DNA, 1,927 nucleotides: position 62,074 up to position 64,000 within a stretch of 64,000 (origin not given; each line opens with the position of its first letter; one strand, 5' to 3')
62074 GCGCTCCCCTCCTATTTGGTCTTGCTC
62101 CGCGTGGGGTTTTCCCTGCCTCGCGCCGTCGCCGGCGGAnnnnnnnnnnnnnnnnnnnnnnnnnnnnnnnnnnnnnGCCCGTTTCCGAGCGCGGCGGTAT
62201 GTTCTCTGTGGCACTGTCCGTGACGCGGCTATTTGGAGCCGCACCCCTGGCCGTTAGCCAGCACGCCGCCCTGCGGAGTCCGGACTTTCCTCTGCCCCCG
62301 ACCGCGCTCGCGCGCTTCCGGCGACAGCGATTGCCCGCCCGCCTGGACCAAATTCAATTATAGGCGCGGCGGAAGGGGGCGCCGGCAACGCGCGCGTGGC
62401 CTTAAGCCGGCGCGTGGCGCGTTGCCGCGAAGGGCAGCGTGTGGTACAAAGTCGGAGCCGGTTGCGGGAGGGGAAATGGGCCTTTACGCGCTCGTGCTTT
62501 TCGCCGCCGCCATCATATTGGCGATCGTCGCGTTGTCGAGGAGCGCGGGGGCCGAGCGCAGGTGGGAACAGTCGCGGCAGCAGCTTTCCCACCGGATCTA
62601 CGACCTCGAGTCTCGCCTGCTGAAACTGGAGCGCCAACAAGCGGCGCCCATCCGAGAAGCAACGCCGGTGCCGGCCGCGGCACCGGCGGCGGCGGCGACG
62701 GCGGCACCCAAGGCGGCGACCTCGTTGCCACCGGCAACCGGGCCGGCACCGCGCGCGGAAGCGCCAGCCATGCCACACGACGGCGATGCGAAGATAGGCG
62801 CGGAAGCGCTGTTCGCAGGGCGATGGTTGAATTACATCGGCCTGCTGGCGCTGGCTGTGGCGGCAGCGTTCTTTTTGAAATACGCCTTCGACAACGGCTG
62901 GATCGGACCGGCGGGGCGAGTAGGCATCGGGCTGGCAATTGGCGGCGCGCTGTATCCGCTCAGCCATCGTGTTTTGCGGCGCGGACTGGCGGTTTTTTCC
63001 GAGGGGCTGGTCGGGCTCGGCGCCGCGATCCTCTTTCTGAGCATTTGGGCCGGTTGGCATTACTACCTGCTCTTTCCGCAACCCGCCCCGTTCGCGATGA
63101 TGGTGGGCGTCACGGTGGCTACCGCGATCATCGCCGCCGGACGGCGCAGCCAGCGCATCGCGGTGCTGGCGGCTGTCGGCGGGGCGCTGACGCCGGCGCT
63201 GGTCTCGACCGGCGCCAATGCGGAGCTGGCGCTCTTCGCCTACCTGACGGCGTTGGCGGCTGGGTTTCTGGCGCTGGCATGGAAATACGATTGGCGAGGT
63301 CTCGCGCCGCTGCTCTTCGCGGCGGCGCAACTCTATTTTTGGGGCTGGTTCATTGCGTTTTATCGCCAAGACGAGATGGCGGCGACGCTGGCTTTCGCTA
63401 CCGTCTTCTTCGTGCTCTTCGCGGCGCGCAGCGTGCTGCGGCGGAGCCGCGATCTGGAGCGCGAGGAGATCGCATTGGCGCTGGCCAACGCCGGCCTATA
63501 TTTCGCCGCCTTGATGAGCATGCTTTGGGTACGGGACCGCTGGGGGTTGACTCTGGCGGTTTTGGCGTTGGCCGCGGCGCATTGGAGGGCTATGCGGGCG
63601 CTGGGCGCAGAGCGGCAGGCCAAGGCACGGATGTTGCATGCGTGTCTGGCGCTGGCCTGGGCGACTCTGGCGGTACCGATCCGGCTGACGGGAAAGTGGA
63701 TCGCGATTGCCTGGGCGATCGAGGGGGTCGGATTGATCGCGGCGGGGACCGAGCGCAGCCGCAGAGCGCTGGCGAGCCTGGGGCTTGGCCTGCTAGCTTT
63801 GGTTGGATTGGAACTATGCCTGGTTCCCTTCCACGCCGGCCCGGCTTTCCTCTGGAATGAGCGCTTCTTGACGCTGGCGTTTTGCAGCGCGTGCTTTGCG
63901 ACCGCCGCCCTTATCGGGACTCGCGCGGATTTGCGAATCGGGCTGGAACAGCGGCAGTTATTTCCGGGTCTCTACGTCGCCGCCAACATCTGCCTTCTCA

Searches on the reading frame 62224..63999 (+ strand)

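Call 12: search_protein_families(library=pfam, proteins=[window:62224-63999:+], max_evalue=0.001)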
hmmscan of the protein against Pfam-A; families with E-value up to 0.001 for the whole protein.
window:62224-63999:+ (592 aa): 1 family
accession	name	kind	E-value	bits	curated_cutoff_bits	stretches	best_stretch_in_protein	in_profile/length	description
PF10101.14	DUF2339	-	9.3e-51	173.8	33.6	1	199-561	2-373/659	Predicted membrane protein (DUF2339)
